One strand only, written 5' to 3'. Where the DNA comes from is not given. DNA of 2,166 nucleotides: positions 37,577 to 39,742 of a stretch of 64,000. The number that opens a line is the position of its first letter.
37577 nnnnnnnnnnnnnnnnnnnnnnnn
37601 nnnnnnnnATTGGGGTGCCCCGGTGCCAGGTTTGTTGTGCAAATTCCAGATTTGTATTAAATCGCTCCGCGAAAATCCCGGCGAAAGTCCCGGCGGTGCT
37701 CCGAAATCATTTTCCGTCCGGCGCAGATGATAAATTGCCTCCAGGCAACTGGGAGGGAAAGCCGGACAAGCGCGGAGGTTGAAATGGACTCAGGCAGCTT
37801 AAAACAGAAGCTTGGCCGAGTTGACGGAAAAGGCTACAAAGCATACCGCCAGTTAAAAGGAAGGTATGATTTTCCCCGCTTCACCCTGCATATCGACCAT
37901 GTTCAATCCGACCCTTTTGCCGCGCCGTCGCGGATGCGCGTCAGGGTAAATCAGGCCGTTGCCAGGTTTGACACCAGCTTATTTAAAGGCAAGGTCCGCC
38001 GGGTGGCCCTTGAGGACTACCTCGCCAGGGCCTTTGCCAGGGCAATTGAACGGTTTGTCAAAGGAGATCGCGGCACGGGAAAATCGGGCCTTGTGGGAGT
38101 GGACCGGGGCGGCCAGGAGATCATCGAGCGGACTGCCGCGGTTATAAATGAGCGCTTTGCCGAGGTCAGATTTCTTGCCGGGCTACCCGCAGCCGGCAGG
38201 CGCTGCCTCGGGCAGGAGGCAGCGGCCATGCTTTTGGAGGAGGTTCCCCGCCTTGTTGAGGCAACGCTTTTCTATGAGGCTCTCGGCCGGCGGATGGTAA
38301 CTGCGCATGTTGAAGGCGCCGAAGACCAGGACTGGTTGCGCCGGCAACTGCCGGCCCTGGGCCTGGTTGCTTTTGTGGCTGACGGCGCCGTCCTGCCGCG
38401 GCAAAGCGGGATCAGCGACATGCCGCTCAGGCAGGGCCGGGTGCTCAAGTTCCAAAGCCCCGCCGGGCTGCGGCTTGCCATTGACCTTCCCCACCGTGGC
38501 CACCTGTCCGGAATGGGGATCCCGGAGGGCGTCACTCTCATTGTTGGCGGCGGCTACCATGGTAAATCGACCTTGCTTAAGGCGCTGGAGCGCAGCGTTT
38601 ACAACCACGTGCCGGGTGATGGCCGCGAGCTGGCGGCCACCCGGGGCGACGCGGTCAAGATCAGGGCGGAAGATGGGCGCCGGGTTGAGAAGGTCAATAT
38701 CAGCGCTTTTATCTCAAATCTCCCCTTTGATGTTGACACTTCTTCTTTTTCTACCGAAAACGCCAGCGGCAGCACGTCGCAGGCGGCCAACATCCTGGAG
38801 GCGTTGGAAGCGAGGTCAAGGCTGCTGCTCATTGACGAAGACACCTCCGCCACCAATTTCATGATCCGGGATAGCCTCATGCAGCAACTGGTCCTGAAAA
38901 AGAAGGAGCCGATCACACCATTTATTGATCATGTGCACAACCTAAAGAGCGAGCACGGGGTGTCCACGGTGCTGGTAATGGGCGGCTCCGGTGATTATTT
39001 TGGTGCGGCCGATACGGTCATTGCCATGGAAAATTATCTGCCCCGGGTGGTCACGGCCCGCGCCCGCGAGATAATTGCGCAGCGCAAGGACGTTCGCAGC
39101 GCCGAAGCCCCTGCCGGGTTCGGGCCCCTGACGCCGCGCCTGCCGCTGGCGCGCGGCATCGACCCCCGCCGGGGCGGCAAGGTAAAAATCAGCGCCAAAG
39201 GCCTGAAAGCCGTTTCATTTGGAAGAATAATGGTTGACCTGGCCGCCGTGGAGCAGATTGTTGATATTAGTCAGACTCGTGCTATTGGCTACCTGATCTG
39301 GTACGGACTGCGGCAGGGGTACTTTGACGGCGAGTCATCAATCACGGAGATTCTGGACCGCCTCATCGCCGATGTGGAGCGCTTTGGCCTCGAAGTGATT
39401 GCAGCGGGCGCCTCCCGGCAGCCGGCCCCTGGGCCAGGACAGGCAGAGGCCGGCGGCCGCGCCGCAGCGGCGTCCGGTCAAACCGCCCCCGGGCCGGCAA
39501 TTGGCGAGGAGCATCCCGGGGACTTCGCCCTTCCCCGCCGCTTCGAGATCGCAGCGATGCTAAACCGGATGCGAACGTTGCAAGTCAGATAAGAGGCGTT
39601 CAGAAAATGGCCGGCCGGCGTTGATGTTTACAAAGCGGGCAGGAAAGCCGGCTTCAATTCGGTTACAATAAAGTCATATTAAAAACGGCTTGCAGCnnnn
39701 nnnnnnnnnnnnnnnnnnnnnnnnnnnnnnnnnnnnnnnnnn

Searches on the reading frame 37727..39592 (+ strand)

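Call 50: search_protein_families(library=pfam, proteins=[window:37727-39592:+], max_evalue=0.001)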
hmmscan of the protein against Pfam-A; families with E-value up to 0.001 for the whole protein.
window:37727-39592:+ (621 aa): 4 families
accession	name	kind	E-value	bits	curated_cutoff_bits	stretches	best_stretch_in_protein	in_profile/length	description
PF09818.15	ABC_ATPase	-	6.3e-120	399.9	23.2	1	190-463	4-275/283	P-loop domain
PF20446.3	ABC_N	-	1.9e-55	187.6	26.5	1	24-183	3-161/162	ATPase of the ABC class N-terminal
PF21117.3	MRB1590_C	-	4.9e-27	95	27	2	487-561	1-74/102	MRB1590 C-terminal domain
PF13191.12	AAA_16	-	0.00012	23.1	32.6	0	95-175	12-96/167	AAA ATPase domain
